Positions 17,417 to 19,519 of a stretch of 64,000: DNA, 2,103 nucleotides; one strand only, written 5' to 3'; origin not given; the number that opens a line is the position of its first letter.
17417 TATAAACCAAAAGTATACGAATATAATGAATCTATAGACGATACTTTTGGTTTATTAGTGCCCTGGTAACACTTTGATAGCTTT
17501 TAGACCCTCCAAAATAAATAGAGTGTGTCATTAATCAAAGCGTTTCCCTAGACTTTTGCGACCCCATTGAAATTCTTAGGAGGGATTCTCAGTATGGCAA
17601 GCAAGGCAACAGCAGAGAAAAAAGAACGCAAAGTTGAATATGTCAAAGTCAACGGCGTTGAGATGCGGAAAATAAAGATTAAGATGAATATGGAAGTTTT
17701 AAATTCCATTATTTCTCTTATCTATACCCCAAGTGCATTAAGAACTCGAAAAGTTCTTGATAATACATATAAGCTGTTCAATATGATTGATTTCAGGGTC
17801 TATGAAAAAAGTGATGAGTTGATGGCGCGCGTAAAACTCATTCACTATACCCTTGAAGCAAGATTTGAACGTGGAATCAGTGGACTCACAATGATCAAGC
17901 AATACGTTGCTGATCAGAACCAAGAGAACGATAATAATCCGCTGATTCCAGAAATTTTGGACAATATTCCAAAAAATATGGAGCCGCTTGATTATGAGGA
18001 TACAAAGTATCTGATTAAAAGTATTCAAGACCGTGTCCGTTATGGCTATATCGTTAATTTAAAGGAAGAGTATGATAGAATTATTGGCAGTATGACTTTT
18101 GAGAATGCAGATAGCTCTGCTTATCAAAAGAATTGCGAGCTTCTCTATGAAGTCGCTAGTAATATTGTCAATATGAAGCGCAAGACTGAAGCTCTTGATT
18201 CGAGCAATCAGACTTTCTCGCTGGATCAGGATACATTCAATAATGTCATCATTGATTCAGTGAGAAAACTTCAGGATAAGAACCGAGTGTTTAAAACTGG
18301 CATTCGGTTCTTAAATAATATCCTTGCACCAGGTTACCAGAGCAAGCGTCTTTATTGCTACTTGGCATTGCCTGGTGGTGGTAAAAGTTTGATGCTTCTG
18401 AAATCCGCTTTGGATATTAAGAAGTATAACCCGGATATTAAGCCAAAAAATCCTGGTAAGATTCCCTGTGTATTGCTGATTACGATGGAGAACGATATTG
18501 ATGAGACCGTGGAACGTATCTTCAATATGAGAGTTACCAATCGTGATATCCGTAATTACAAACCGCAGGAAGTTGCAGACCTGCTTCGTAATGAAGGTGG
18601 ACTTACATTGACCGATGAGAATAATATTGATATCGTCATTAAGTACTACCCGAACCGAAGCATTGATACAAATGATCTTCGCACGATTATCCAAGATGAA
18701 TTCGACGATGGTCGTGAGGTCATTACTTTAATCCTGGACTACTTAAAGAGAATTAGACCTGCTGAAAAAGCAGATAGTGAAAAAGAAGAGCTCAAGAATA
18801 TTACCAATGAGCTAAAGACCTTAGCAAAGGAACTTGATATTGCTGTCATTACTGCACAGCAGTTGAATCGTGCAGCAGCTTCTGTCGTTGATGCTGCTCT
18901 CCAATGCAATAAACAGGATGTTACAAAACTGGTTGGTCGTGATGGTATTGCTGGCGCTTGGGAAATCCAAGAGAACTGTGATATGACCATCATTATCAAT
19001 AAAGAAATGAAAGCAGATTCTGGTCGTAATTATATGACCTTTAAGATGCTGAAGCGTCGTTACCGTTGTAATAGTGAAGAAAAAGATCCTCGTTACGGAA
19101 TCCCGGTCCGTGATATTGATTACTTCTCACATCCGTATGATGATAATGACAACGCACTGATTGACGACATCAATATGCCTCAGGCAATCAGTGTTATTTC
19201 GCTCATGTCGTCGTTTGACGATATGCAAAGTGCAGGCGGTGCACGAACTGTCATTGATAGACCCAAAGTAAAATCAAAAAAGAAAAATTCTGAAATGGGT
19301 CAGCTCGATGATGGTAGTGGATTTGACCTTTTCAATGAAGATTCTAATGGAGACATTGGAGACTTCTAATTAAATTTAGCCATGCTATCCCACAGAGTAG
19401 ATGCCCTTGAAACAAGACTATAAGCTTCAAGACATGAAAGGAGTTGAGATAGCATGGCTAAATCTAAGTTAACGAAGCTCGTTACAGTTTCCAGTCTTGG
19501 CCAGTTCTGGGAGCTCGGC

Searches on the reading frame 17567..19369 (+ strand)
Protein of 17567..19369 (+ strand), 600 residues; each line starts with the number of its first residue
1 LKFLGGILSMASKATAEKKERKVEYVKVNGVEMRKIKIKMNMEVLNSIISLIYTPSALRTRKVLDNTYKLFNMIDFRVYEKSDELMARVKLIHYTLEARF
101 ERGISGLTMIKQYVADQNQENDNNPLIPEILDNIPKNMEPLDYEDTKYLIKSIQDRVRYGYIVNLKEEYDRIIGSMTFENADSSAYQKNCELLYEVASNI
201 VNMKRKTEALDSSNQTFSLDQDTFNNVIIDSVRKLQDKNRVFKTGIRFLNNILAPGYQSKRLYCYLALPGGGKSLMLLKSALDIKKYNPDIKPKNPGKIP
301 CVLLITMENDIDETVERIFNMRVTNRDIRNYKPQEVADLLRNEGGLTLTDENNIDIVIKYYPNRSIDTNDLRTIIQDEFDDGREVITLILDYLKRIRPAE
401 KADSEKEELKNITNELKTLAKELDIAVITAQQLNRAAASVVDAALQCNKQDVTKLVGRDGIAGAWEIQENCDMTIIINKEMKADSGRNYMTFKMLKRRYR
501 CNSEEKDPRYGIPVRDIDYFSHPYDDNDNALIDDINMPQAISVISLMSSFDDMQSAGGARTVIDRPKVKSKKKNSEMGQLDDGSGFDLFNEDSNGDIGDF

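Call 50: search_protein_families(library=pfam, proteins=[window:17567-19369:+])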
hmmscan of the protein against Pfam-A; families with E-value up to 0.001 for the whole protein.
window:17567-19369:+ (600 aa): 3 families
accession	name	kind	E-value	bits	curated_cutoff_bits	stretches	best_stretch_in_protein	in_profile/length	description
PF20307.4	divDNAB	-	3.2e-25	89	26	1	201-536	17-348/356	Divergent DnaB-like ATPase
PF03796.21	DnaB_C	-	5.7e-17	62.4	27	1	243-439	3-184/255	DnaB-like helicase C terminal domain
PF13481.12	AAA_25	-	1.9e-05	24.8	27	1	260-434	33-191/195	AAA domain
